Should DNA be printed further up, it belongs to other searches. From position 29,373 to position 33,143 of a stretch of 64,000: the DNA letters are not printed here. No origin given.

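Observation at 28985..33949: CNB – [zinc-ribbon cyclase–STAND NTPase–TPR] – CNB – DUF427 module abutting an IS graveyard: candidate uncharacterised cyclic-nucleotide signalling or defence system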

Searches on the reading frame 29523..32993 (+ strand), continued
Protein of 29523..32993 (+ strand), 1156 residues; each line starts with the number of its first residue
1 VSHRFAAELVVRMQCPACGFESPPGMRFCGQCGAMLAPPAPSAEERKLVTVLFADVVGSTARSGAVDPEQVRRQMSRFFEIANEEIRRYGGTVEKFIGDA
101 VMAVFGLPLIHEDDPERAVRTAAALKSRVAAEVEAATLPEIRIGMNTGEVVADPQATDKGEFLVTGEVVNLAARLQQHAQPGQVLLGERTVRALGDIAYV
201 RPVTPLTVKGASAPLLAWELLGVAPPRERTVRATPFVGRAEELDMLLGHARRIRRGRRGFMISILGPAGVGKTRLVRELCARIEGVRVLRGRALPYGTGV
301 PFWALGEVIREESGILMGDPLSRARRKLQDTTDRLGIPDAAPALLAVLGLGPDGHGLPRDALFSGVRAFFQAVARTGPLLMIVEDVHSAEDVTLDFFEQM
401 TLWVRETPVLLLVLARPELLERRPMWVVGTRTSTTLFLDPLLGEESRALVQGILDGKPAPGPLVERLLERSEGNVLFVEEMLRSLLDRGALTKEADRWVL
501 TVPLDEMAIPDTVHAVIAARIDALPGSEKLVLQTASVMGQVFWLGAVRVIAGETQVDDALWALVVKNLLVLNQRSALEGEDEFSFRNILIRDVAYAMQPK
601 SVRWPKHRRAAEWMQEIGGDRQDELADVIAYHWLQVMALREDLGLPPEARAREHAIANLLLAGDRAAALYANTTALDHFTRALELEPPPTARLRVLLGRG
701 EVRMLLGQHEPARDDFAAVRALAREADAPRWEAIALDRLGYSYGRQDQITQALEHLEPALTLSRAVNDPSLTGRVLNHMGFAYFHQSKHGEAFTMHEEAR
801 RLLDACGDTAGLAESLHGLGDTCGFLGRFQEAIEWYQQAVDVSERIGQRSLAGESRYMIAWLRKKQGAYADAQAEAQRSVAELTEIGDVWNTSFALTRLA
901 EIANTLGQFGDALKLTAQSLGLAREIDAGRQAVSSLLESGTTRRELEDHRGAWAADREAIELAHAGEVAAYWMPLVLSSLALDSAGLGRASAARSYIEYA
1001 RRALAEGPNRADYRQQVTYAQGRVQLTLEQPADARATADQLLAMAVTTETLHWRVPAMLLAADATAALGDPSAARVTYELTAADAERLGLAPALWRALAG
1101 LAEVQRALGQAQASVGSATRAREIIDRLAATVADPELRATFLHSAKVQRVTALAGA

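Call 16: find_related_loci(query=A1, collection=genome_contigs, flank=8000)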
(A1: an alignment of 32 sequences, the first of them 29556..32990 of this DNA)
Query A1 (1145 aa) in genome_contigs; peptide patterns used: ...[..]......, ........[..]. (x = any residue, [..] = any of these).
600 stretches matched a pattern (row limit reached: there are more); 224 encode a relative of the query (tblastn E <= 1e-3); the best 80 are kept; 80 distinct loci.
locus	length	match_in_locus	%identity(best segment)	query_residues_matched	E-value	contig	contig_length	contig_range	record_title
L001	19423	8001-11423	59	2-1145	0e+0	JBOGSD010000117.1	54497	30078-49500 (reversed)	MAG: bacterium isolate M3-S_metabat2.bin.423 k127_1951691, whole genome shotgun sequence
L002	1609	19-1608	68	2-531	0e+0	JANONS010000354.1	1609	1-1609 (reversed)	MAG: Armatimonadota bacterium isolate VAR_43_metabat_323 VAR_43_k141_550371, whole genome shotgun sequence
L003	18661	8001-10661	35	4-832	6e-127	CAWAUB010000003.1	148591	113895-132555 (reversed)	MAG: uncultured Thermoleophilia bacterium isolate MFD04212.bin.1.193 genome assembly, contig: contig_10595, whole genome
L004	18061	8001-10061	40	4-686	2e-122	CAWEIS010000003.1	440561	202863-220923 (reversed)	MAG: uncultured Actinomycetes bacterium isolate MFD07639.bin.1.71 genome assembly, contig: contig_15911, whole genome sh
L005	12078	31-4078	40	4-686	1e-120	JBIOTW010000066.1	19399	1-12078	MAG: Candidatus Limnocylindria bacterium isolate MAG150 k127_2849043, whole genome shotgun sequence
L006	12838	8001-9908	41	4-633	3e-120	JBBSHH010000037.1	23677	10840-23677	MAG: Mycobacteriales bacterium isolate LS2_sbin.62 LS2_sbin.62_K_787617_L_23677_cov_26.4337, whole genome shotgun sequen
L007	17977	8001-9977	39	4-689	3e-120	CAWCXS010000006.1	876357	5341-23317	MAG: uncultured Gaiellaceae bacterium isolate MFD07639.bin.1.13 genome assembly, contig: contig_20855, whole genome shot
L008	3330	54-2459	34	3-797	4e-125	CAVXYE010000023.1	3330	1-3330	MAG: uncultured Actinomycetes bacterium isolate MFD09126.bin.1.74 genome assembly, contig: contig_68792, whole genome sh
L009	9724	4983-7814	34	4-928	2e-117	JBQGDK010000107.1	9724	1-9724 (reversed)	MAG: Actinomycetota bacterium isolate FBaNitSoil1_21 FBaNitSoil1_contig107, whole genome shotgun sequence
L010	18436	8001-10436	36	3-851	1e-113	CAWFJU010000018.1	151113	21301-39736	MAG: uncultured Actinomycetes bacterium isolate MFD04651.bin.2.123 genome assembly, contig: contig_35669, whole genome s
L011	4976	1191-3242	41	4-694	7e-113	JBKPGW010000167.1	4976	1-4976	MAG: Actinomycetota bacterium isolate HAY_GB_MAG_00026 HAY_GB_000000287823, whole genome shotgun sequence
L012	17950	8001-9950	38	4-676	4e-112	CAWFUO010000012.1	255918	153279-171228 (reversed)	MAG: Candidatus Dormibacteraeota bacterium isolate MFD09286.bin.2.130 genome assembly, contig: contig_59793, whole genom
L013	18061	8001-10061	40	4-700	2e-111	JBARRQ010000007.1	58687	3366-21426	MAG: Gaiellaceae bacterium isolate MFD13499_ilm_asm_bin25 k127_570881, whole genome shotgun sequence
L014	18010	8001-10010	40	4-678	6e-111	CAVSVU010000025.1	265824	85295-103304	MAG: uncultured Actinomycetes bacterium isolate MFD05841.bin.1.21 genome assembly, contig: contig_9046, whole genome sho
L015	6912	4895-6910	37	2-603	2e-110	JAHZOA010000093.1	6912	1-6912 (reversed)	MAG: Armatimonadota bacterium isolate CR_Sed_300A_bin.46 scaffold_2900, whole genome shotgun sequence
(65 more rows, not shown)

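Call 19: find_related_loci(query=A1, collection=metagenome_contigs, flank=8000)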
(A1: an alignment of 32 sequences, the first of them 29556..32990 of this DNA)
Query A1 (1145 aa) in metagenome_contigs; peptide patterns used: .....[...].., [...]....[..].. (x = any residue, [..] = any of these).
600 stretches matched a pattern (row limit reached: there are more); 517 encode a relative of the query (tblastn E <= 1e-3); the best 80 are kept; 80 distinct loci.
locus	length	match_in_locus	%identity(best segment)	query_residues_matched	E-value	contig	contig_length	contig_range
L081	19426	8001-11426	60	2-1144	0e+0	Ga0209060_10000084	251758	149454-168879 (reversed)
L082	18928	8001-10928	37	2-926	2e-163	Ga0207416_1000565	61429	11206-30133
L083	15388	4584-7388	39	2-917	8e-156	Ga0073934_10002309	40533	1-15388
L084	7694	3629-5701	40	4-685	4e-133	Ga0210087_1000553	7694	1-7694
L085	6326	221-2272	40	2-676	1e-130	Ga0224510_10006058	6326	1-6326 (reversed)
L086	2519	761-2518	45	4-598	2e-135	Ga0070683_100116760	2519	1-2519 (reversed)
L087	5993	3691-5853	41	4-706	2e-127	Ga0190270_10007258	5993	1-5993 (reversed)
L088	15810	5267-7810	37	3-832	2e-126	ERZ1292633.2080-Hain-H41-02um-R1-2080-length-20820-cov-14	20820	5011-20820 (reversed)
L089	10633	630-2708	41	2-675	7e-126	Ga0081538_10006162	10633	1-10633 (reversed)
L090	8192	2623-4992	36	4-838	3e-125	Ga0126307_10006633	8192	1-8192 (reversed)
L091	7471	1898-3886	40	27-674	8e-123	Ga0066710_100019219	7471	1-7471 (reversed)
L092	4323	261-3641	32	24-1130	9e-125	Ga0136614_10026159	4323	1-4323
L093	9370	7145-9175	38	2-690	1e-121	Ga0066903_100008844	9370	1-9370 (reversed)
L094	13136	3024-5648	35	1-856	2e-121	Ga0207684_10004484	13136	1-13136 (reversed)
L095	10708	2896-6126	33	3-1144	4e-121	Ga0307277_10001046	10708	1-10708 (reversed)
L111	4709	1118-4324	30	2-1141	7e-118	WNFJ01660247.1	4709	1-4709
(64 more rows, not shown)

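Call 20: find_encoding_contigs(protein=P0053, flank=8000, max_places=2)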
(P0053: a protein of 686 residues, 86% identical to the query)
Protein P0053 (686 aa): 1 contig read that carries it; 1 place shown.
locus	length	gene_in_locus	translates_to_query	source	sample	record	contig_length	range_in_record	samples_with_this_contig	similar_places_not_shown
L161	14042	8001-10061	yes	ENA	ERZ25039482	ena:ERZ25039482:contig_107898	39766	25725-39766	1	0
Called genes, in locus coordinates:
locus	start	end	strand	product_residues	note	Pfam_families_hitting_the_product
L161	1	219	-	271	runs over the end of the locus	PF05690:ThiG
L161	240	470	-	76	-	PF02597:ThiS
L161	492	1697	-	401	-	PF01946:Thi4 (faint), PF07992:Pyr_redox_2 (faint), PF00890:FAD_binding_2 (weak), PF01266:DAO, PF01494:FAD_binding_3 (faint)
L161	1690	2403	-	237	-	PF02581:TMP-TENI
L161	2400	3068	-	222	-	PF03070:TENA_THI-4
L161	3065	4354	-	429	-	PF01546:Peptidase_M20, PF07687:M20_dimer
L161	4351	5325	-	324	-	PF09084:NMT1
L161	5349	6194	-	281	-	PF00528:BPD_transp_1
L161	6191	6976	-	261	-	PF00005:ABC_tran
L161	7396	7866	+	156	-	PF00027:cNMP_binding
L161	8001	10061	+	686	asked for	PF00211:Guanylate_cyc, PF13191:AAA_16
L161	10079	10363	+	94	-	PF04552:Sigma54_DBD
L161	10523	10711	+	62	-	PF04552:Sigma54_DBD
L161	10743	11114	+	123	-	-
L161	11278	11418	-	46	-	PF06620:DUF1150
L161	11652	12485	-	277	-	PF00011:HSP20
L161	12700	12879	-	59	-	-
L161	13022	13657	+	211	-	PF00551:Formyl_trans_N, PF02911:Formyl_trans_C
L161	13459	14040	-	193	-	?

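Call 21: find_encoding_contigs(protein=P0005, flank=8000, max_places=2)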
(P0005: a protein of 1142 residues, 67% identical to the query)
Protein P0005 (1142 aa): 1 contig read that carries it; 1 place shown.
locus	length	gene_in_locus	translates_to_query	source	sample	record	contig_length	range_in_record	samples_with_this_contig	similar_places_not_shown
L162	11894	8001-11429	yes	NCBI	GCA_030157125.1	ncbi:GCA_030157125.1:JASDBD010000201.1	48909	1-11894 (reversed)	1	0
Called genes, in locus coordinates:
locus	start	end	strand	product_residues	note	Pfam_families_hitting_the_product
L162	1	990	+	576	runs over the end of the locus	PF01807:Zn_ribbon_DnaG, PF08275:DNAG_N, PF01751:Toprim, PF13155:Toprim_2, PF13362:Toprim_3 (weak), PF13662:Toprim_4, PF10410:DnaB_bind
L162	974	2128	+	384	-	PF03979:Sigma70_r1_1, PF00140:Sigma70_r1_2, PF04542:Sigma70_r2, PF04539:Sigma70_r3, PF04545:Sigma70_r4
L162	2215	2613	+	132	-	PF02566:OsmC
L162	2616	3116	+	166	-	PF00775:Dioxygenase_C (weak)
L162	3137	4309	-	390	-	PF07690:MFS_1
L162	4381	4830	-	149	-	PF09828:ChrB_C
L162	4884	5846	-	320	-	PF00389:2-Hacid_dh, PF02826:2-Hacid_dh_C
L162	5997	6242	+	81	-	-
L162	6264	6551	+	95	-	PF02566:OsmC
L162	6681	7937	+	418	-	PF05221:AdoHcyase, PF02826:2-Hacid_dh_C, PF00670:AdoHcyase_NAD, PF07991:KARI_N (weak)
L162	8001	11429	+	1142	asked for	PF00211:Guanylate_cyc, PF13191:AAA_16, PF00515:TPR_1 (faint), PF07719:TPR_2 (faint), PF13181:TPR_8 (faint), PF13374:TPR_10 (faint), PF13424:TPR_12, PF17874:TPR_MalT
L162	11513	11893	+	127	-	?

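Call 22: find_encoding_contigs(protein=P0007, flank=8000, max_places=2)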
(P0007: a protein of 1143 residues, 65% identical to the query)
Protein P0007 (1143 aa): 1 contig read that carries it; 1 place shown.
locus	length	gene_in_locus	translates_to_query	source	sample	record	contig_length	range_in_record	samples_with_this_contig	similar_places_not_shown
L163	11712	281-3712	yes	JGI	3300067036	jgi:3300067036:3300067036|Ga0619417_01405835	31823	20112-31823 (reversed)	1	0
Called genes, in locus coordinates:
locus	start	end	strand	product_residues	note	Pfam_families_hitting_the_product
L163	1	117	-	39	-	?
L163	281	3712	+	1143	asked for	PF00211:Guanylate_cyc, PF13240:Zn_Ribbon_1 (weak), PF13191:AAA_16, PF00515:TPR_1 (faint), PF07719:TPR_2 (faint), PF13181:TPR_8 (faint), PF13424:TPR_12 (weak), PF17874:TPR_MalT (weak)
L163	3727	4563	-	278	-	PF23023:Anti-Pycsar_Apyc1, PF00753:Lactamase_B, PF12706:Lactamase_B_2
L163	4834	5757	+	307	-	PF12911:OppC_N, PF00528:BPD_transp_1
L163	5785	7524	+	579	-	PF00496:SBP_bac_5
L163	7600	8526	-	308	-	PF19300:BPD_transp_1_N (faint), PF00528:BPD_transp_1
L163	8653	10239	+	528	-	PF01546:Peptidase_M20 (weak)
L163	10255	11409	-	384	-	PF00871:Acetate_kinase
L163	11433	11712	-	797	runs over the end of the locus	PF09364:XFP_N, PF03894:XFP, PF09363:XFP_C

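Call 23: find_encoding_contigs(protein=P0034, flank=6000, max_places=2)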
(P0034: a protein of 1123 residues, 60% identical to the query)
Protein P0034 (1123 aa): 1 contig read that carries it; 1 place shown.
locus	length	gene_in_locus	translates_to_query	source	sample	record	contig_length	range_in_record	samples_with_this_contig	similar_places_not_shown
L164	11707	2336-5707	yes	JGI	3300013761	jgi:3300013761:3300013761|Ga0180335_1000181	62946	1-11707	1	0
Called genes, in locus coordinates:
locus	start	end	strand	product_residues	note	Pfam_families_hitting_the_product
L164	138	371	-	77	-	-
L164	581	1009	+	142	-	PF04075:F420H2_quin_red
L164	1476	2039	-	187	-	PF14333:DUF4389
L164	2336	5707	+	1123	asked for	PF00211:Guanylate_cyc, PF13191:AAA_16, PF00515:TPR_1 (faint), PF07719:TPR_2 (faint), PF13176:TPR_7 (faint), PF13424:TPR_12, PF17874:TPR_MalT, PF13424:TPR_12 (weak), +2 more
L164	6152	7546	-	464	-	-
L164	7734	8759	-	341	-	PF09084:NMT1, PF13379:NMT1_2, PF12974:Phosphonate-bd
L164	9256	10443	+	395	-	PF13378:MR_MLE_C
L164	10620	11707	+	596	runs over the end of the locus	PF00496:SBP_bac_5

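Call 24: find_encoding_contigs(protein=P0046, flank=6000, max_places=2)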
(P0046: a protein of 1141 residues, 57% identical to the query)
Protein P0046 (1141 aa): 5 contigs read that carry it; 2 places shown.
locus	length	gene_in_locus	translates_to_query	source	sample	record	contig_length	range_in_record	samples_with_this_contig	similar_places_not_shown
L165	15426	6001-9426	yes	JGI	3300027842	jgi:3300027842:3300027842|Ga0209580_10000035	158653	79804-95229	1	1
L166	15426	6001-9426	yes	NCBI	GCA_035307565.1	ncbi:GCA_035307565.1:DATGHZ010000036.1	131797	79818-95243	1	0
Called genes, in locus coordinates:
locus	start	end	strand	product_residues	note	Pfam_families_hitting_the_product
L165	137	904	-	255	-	-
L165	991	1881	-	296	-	PF05036:SPOR (weak)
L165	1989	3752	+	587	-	PF04675:DNA_ligase_A_N, PF01068:DNA_ligase_A_M, PF04679:DNA_ligase_A_C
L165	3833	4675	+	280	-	PF00106:adh_short, PF08659:KR (weak), PF13561:adh_short_C2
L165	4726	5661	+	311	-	PF24827:AstE_AspA_cat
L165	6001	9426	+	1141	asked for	PF00211:Guanylate_cyc, PF13191:AAA_16, PF00515:TPR_1 (faint), PF07719:TPR_2 (faint), PF13181:TPR_8 (faint), PF13424:TPR_12, PF17874:TPR_MalT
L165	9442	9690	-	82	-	PF24696:UGSC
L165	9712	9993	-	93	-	PF24696:UGSC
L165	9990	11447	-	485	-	-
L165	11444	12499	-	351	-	PF00294:PfkB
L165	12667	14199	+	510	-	PF00282:Pyridoxal_deC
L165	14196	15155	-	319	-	PF00903:Glyoxalase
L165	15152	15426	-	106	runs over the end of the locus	PF00355:Rieske, PF13806:Rieske_2, PF22543:Rieske_4 (weak)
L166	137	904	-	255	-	-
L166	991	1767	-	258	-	PF05036:SPOR (weak)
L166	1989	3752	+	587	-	PF04675:DNA_ligase_A_N, PF01068:DNA_ligase_A_M, PF04679:DNA_ligase_A_C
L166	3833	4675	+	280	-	PF00106:adh_short, PF08659:KR (weak), PF13561:adh_short_C2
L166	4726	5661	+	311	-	PF24827:AstE_AspA_cat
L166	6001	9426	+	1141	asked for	PF00211:Guanylate_cyc, PF13191:AAA_16, PF00515:TPR_1 (faint), PF07719:TPR_2 (faint), PF13181:TPR_8 (faint), PF13424:TPR_12, PF17874:TPR_MalT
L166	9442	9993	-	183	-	-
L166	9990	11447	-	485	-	-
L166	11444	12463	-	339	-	PF00294:PfkB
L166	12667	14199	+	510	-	PF00282:Pyridoxal_deC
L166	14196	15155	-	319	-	PF00903:Glyoxalase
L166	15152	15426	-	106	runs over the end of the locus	PF00355:Rieske, PF13806:Rieske_2, PF22543:Rieske_4 (weak)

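Call 25: find_encoding_contigs(protein=P0050, flank=6000, max_places=2)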
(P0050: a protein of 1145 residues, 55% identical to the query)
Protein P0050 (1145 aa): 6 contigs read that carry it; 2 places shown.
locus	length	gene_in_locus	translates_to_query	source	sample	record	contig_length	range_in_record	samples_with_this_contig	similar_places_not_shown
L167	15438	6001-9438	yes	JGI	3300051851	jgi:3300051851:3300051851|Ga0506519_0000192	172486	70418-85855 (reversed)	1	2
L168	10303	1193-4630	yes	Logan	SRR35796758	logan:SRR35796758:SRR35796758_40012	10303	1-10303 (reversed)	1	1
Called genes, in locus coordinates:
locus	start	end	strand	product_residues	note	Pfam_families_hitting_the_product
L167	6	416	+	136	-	PF08327:AHSA1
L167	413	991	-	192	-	PF00881:Nitroreductase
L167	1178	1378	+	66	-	-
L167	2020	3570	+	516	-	PF00171:Aldedh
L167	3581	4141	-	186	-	PF06177:QueT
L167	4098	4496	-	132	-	PF01227:GTP_cyclohydroI (weak), PF14489:QueF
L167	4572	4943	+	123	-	PF13183:Fer4_8 (faint), PF13237:Fer4_10 (weak), PF14697:Fer4_21 (faint), PF13187:Fer4_9 (faint), PF13484:Fer4_16 (faint), PF12838:Fer4_7 (weak), PF12797:Fer4_2 (weak), PF00037:Fer4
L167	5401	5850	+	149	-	-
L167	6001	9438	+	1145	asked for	PF00211:Guanylate_cyc, PF24463:DUF7577 (faint), PF13191:AAA_16, PF13432:TPR_16 (faint), PF00515:TPR_1 (faint), PF07719:TPR_2 (faint), PF13424:TPR_12, PF17874:TPR_MalT, +3 more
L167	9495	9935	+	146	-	PF00027:cNMP_binding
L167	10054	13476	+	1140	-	PF12773:DZR, PF13240:Zn_Ribbon_1, PF00211:Guanylate_cyc, PF13191:AAA_16, PF13401:AAA_22 (weak), PF13424:TPR_12, PF17874:TPR_MalT, PF17874:TPR_MalT, +8 more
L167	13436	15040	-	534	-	PF00890:FAD_binding_2 (faint), PF01266:DAO (weak), PF01494:FAD_binding_3 (faint), PF01593:Amino_oxidase, PF01946:Thi4 (weak), PF07992:Pyr_redox_2 (weak), PF12831:FAD_oxidored (faint), PF13450:NAD_binding_8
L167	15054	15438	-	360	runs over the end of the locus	PF00174:Oxidored_molyb, PF03404:Mo-co_dimer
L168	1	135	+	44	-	?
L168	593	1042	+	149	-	-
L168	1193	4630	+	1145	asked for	PF00211:Guanylate_cyc, PF24463:DUF7577 (faint), PF13191:AAA_16, PF13432:TPR_16 (faint), PF00515:TPR_1 (faint), PF07719:TPR_2 (faint), PF13424:TPR_12, PF17874:TPR_MalT, +3 more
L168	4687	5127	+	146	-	PF00027:cNMP_binding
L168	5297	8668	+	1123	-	PF00211:Guanylate_cyc, PF13191:AAA_16, PF13401:AAA_22 (weak), PF07719:TPR_2 (faint), PF13424:TPR_12, PF17874:TPR_MalT, PF13424:TPR_12 (weak), PF17874:TPR_MalT, +3 more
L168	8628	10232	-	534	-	PF00890:FAD_binding_2 (faint), PF01266:DAO (weak), PF01494:FAD_binding_3 (faint), PF01593:Amino_oxidase, PF01946:Thi4 (weak), PF07992:Pyr_redox_2 (weak), PF12831:FAD_oxidored (faint), PF13450:NAD_binding_8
